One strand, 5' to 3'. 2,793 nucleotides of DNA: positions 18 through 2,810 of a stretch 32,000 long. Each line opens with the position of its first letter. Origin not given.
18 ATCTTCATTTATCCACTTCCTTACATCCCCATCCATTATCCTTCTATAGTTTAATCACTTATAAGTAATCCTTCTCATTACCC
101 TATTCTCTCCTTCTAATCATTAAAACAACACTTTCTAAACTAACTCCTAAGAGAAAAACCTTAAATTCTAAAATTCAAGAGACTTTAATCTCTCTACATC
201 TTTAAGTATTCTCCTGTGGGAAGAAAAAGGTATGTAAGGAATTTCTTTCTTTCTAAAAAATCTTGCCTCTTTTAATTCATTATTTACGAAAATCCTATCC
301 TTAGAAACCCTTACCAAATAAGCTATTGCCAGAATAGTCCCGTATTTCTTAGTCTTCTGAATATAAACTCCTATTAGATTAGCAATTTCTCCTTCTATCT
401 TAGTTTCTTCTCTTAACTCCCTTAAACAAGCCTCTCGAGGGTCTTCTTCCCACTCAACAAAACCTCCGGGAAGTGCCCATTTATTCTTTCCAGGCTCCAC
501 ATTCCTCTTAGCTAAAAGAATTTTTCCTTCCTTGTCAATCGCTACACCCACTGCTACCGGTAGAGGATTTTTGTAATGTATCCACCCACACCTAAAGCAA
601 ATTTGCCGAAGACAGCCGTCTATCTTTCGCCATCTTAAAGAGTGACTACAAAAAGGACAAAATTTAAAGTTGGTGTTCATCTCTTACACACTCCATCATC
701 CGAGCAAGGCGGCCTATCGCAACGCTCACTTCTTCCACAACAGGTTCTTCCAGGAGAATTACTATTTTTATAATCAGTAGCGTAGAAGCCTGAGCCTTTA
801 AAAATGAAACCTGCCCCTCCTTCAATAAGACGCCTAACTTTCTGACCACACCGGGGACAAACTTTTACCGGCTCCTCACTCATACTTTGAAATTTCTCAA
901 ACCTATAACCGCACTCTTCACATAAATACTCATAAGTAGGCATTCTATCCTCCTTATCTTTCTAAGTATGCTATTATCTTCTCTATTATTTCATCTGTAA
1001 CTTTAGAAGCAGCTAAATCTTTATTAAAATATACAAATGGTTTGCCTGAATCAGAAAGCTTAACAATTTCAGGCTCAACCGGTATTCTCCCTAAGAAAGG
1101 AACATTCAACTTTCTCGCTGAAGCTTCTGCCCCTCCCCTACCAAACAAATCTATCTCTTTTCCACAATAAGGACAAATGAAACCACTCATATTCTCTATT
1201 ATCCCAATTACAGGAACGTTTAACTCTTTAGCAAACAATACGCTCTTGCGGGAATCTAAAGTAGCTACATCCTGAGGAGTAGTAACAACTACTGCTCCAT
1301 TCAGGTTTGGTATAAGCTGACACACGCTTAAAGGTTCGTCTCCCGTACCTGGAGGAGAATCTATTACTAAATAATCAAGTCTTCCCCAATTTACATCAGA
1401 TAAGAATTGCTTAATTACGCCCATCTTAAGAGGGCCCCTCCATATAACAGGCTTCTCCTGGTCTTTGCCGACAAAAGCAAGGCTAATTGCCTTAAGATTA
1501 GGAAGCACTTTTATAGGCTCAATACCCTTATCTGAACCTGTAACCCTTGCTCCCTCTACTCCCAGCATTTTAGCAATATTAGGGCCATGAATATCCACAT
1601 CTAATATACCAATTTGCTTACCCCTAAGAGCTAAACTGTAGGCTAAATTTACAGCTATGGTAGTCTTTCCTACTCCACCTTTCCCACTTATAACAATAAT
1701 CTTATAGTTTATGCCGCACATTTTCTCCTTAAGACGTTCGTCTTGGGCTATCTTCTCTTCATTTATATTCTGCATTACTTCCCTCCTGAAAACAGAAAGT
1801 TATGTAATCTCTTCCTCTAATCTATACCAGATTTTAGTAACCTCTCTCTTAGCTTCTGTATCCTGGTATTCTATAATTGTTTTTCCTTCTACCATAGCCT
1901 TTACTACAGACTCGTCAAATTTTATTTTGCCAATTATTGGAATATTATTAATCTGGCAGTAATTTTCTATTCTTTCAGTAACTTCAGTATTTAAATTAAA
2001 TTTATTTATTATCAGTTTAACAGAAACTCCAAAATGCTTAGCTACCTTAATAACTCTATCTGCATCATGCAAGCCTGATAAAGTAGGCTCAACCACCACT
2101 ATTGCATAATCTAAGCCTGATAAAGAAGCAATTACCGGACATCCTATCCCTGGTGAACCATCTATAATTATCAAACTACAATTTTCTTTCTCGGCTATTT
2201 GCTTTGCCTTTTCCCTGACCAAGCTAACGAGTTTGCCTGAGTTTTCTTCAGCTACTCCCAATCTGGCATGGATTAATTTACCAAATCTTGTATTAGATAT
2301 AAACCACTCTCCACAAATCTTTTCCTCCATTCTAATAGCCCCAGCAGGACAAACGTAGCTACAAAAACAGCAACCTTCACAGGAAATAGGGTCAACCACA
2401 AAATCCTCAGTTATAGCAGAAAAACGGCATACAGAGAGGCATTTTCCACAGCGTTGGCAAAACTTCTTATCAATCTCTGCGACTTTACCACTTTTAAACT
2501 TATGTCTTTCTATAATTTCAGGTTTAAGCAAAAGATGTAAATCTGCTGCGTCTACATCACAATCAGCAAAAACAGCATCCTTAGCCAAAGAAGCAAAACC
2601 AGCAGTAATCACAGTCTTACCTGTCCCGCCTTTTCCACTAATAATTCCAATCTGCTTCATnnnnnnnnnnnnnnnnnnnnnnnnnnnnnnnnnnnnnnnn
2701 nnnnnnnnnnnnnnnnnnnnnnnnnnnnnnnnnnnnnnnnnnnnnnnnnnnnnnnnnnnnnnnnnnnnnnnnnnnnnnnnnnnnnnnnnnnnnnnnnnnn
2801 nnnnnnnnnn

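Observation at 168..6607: Fur-gated 13-gene operon linking NifX-like, ferredoxin, MinD-ferredoxin and Mrp proteins to low-complexity coiled-coil proteins: candidate uncharacterised metallocluster system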

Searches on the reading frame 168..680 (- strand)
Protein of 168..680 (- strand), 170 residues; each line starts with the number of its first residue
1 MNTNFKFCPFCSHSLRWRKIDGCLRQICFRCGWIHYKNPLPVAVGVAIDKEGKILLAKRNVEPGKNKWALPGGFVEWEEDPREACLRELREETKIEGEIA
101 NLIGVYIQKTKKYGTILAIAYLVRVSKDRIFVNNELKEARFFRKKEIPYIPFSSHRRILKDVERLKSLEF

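Call 4: search_protein_families(library=pfam, proteins=[window:168-680:-], max_evalue=0.01)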
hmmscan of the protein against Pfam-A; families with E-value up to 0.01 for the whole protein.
window:168-680:- (170 aa): 3 families
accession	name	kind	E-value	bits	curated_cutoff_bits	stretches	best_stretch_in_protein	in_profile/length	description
PF00293.34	NUDIX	-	8.4e-20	71.6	21.1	1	41-151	3-122/134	NUDIX domain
PF14803.11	Zn_ribbon_Nudix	-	3.5e-05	24.1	25.6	1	6-36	1-33/34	Nudix N-terminal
PF14815.12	NUDIX_4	-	0.00068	19.9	35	1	43-98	1-54/113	NUDIX domain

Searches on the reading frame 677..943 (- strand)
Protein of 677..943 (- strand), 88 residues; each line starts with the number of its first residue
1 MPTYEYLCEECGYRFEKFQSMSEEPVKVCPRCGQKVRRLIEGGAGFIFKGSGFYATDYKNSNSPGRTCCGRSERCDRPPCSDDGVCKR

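Call 4: search_protein_families(library=pfam, proteins=[window:677-943:-], max_evalue=0.01)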
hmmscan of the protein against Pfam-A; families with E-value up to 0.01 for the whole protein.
window:677-943:- (88 aa): 4 families
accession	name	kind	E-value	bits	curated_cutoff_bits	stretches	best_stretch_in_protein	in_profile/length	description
PF09723.15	Zn_ribbon_8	-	1.1e-17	64.2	34.4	1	1-40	1-41/41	Zinc ribbon domain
PF01155.25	HypA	-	0.0018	18.7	28.9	1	5-42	70-102/112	Hydrogenase/urease nickel incorporation, metallochaperone, hypA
PF07191.17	Zn_ribbon_6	-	0.0043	17.5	25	0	5-44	16-47/67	Double zinc ribbon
PF21349.2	RUBY_RBDX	-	0.0046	16.8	26.5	0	7-35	2-25/30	Rubrerythrin, rubredoxin-like domain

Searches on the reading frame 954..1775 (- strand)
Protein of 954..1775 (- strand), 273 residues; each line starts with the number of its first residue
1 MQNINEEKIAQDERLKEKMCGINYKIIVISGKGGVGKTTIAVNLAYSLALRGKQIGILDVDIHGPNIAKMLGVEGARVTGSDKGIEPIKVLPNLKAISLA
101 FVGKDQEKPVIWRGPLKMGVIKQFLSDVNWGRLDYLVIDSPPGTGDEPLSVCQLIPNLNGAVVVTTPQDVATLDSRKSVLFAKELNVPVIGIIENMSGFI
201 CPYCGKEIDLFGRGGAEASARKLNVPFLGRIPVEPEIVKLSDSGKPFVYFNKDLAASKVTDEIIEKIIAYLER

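Call 4: search_protein_families(library=pfam, proteins=[window:954-1775:-], max_evalue=0.01)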
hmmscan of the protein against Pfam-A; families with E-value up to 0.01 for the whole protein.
window:954-1775:- (273 aa): 13 families
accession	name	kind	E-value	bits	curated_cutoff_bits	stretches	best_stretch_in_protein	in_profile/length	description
PF10609.15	ParA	-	7.2e-96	320.8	27.1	1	22-267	2-245/246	NUBPL iron-transfer P-loop NTPase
PF01656.29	CbiA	-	9.2e-15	55.2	25.4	1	26-246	1-124/125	CobQ/CobB/MinD/ParA nucleotide binding domain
PF13614.12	AAA_31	-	1.1e-10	42.2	27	1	26-71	4-48/177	AAA domain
PF02374.21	ArsA_ATPase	-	5.1e-08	32.9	24.3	1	25-97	2-65/305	Anion-transporting ATPase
PF09140.17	MipZ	-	2.1e-06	27.7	20.7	1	26-86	3-61/262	ATPase MipZ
PF20720.3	nSTAND3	-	2.2e-05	24.6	27.2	1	23-55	16-48/155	Novel STAND NTPase 3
PF00142.24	Fer4_NifH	-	3.4e-05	23.9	25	1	26-61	2-37/271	4Fe-4S iron sulfur cluster binding proteins, NifH/frxC family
PF13481.12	AAA_25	-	0.00019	21.6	27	1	25-55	34-63/195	AAA domain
PF03796.21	DnaB_C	-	0.00034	20.5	27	0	15-69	9-65/255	DnaB-like helicase C terminal domain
PF25199.1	nSTAND_NTPase5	-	0.00057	20.2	34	1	23-61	40-79/145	Novel STAND NTPase 5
PF00931.28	NB-ARC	-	0.001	18.9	23.5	1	13-44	6-38/248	NB-ARC domain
PF01583.26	APS_kinase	-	0.0057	17.1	21.1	1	26-73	4-51/152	Adenylylsulphate kinase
PF03308.22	MeaB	-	0.0085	15.6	23.1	0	24-62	33-71/273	Methylmalonyl Co-A mutase-associated GTPase MeaB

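Call 50: search_solved_structures(query=window:954-1775:-, max_evalue=1e-20, show_alignments=0)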
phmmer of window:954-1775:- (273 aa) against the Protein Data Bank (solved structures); distinct sequences matched with E-value up to 1e-20: 5.
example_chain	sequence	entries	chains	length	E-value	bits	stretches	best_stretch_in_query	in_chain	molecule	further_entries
3kb1_A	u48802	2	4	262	7e-67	228.9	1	8-246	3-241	Nucleotide-binding protein | Iron-sulfur cluster carrier protein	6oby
2ph1_A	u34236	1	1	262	8.1e-67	228.7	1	8-252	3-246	Nucleotide-binding protein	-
6g2g_A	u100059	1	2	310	7.3e-61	209.2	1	22-246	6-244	Cytosolic Fe-S cluster assembly factor CFD1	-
8zkc_A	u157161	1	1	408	3.8e-58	200.3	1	19-269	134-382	Iron-sulfur cluster carrier protein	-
3vx3_A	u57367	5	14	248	2.2e-29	105.9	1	16-237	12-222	ATPase involved in chromosome partitioning, ParA/MinD family, Mrp homolog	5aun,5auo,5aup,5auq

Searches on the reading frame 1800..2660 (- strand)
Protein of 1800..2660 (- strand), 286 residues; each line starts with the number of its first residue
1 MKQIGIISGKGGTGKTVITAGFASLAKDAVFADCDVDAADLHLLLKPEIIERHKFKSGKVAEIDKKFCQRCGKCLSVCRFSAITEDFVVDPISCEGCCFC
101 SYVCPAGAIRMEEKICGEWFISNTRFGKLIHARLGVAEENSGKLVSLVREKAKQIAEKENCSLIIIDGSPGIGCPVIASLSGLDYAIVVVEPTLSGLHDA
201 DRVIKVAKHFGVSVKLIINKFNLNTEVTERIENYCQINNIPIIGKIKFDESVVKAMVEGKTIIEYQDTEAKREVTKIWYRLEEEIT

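Call 3: search_protein_families(library=pfam, proteins=[window:1800-2660:-], max_evalue=0.01)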
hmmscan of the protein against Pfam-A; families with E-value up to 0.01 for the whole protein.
window:1800-2660:- (286 aa): 12 families
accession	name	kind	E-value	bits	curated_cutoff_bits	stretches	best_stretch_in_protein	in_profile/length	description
PF01656.29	CbiA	-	3.1e-15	56.7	25.4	1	4-262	1-125/125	CobQ/CobB/MinD/ParA nucleotide binding domain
PF00037.32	Fer4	-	9.1e-09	35.2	21.1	2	62-84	2-24/24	4Fe-4S binding domain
PF10609.15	ParA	-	1.3e-08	35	27.1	1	161-278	112-242/246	NUBPL iron-transfer P-loop NTPase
PF12838.12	Fer4_7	-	1.6e-06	28.9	27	1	51-81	21-51/52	4Fe-4S dicluster domain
PF14697.11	Fer4_21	-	4.6e-06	27.1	35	1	61-111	1-59/59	4Fe-4S dicluster domain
PF00142.24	Fer4_NifH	-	1.2e-05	25.4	25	1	184-270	142-232/271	4Fe-4S iron sulfur cluster binding proteins, NifH/frxC family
PF12837.12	Fer4_6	-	1.2e-05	25.4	25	1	60-83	1-24/24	4Fe-4S binding domain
PF12797.12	Fer4_2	-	0.0003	21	24.5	0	62-78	4-20/22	4Fe-4S binding domain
PF13614.12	AAA_31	-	0.00045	20.6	27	0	158-209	115-166/177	AAA domain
PF13187.11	Fer4_9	-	0.0017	18.8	27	0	67-81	36-50/52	4Fe-4S dicluster domain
PF13484.11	Fer4_16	-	0.0018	19.5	30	0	68-90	2-25/66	4Fe-4S double cluster binding domain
PF25160.1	LdpA_Fe-S-bd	-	0.0058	16.8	27.6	0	62-85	22-45/49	LdpA Fe-S cluster-binding domain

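Call 11: search_protein_families(library=ncbifam, proteins=[window:1800-2660:-], max_evalue=0.01)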
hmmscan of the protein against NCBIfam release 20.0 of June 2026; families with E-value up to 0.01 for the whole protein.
window:1800-2660:- (286 aa): 32 families (the best 25 are shown)
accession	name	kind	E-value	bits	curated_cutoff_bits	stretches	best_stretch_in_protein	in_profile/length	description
TIGR01969.1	minD_arch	subfamily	5.2e-19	68.4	201.75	2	150-276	100-225/251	cell division ATPase MinD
TIGR01968.1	minD_bact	equivalog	5.8e-17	61.9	212.9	2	148-282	97-237/261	septum site-determining protein MinD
NF041546.1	ParA_partition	equivalog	3.7e-12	46.2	180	1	149-278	67-201/203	ParA family partition ATPase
NF041891.1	hdrA_Methbact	equivalog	7.8e-11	40.9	1300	1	58-116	564-625/762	ferredoxin:CoB-CoM heterodisulfide reductase subunit HdrA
NF041778.1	hetero_SS_HdrA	equivalog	1.6e-08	32.9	1400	1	53-112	574-636/771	ferredoxin:CoB-CoM heterodisulfide reductase subunit HdrA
NF008079.0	PRK10818.1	equivalog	2.3e-08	33.7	508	1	157-276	110-241/270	septum site-determining protein MinD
NF040770.1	hetero_SS_HdrA2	exception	2.4e-08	32.6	1100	1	58-113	569-627/777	CoB-CoM heterodisulfide reductase HdrA2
NF041136.1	MrpORP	equivalog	3e-08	33.3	450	1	163-278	117-245/365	iron-sulfur cluster carrier protein MrpORP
TIGR02700.1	flavo_MJ0208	hypoth_equivalog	1.3e-07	31.2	251.35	1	44-111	126-196/234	dihydromethanopterin reductase (acceptor)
TIGR03371.1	cellulose_yhjQ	equivalog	1.1e-06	28.3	157.85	1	1-28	1-28/246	cellulose biosynthesis protein BcsQ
TIGR02179.1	PorD_KorD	subfamily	6.7e-06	26.1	60.05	1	56-84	45-73/78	2-oxoacid:acceptor oxidoreductase, delta subunit, pyruvate/2-ketoisovalerate family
TIGR01281.1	DPOR_bchL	equivalog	8.5e-06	25.3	345.15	1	161-285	116-243/268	ferredoxin:protochlorophyllide reductase (ATP-dependent) iron-sulfur ATP-binding protein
TIGR03815.1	CpaE_hom_Actino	equivalog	5e-05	22.6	154.45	0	4-44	114-158/340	septum site-determining protein Ssd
TIGR01944.1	rnfB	subfamily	0.00013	21.5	68.7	1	53-114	100-165/190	RnfABCDGE type electron transport complex subunit B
NF038196.1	ferrodoxin_EFR1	subfamily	0.00018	21.7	75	1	57-114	176-234/242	EFR1 family ferrodoxin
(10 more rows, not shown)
